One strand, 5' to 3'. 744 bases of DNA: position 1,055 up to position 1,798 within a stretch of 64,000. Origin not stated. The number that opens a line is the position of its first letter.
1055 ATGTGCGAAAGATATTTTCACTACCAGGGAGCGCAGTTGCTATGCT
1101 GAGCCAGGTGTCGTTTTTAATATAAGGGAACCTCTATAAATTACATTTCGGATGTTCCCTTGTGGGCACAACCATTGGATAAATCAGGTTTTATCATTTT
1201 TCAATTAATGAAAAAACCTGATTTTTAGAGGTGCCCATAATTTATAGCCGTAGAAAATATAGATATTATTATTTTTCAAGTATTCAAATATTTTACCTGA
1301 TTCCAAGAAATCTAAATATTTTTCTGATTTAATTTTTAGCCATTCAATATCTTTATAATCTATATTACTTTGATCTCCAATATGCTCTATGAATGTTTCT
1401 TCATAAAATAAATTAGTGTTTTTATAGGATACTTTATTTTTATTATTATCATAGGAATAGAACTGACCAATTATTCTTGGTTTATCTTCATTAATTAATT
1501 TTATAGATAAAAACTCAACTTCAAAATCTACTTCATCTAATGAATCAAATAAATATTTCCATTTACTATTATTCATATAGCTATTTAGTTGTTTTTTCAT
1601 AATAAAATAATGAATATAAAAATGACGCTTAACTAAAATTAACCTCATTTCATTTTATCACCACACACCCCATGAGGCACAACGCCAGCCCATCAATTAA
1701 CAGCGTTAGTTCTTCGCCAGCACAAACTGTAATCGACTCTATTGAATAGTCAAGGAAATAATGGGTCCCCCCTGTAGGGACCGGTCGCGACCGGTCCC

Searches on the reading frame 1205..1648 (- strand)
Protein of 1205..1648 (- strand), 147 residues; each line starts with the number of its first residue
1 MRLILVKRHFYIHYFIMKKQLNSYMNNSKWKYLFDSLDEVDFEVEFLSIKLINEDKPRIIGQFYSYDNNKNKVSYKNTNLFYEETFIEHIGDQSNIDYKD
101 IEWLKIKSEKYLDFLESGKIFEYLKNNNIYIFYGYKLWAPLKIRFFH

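Call 28: search_protein_families(library=pfam, proteins=[window:1205-1648:-], max_evalue=0.01)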
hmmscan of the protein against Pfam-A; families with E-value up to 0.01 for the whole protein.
window:1205-1648:- (147 aa): 1 family
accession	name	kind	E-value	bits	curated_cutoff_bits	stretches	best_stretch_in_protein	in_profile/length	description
PF20383.3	DUF6678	-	1.3e-05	25.7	24.5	1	14-109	3-75/122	Family of unknown function (DUF6678)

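Call 50: find_encoding_contigs(protein=window:1205-1648:-, flank=10000, max_places=6)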
Protein window:1205-1648:- (147 aa): 4 contigs read that carry it; 2 places shown.
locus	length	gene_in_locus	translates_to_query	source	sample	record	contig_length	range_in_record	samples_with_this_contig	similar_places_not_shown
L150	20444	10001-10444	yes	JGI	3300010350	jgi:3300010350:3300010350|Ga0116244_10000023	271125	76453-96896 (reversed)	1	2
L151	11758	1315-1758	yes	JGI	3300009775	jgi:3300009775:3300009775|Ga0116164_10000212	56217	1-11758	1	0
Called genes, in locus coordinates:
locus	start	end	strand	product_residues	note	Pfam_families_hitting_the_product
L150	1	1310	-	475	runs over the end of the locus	PF00133:tRNA-synt_1 (faint), PF01406:tRNA-synt_1e, PF01921:tRNA-synt_1f (faint), PF09334:tRNA-synt_1g (weak), PF09190:DALR_2, PF23493:CysS_C (weak)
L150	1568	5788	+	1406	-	PF25059:FN3_DSCAM-DSCAML_C (faint), PF07495:Y_Y_Y (faint), PF17210:SdrD_B (faint), PF22904:NOMO1-like_2nd (faint), PF13620:CarboxypepD_reg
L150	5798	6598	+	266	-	-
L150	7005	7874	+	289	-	-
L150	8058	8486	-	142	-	-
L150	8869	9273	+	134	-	PF01381:HTH_3 (weak)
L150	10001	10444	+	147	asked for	PF20383:DUF6678 (faint)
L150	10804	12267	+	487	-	-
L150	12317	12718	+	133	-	-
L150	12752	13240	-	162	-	-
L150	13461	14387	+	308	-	PF01565:FAD_binding_4, PF02873:MurB_C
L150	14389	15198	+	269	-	PF00929:RNase_T, PF16473:Rv2179c-like (faint), PF13280:WYL (weak)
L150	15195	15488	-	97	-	PF12840:HTH_20, PF01022:HTH_5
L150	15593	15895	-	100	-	-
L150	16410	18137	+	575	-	PF00282:Pyridoxal_deC, PF01212:Beta_elim_lyase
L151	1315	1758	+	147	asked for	PF20383:DUF6678 (faint)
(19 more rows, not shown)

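Call 62: search_protein_families(library=pfam, proteins=[window:1208-1648:-], max_evalue=0.1)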
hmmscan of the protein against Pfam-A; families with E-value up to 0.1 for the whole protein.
seq(147 aa): 2 families
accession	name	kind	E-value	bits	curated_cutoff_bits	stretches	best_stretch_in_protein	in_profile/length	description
PF20383.3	DUF6678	-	1.3e-05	25.7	24.5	1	14-109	3-75/122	Family of unknown function (DUF6678)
PF07080.17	DUF1348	-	0.085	13.2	22.1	1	21-76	28-83/130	Protein of unknown function (DUF1348)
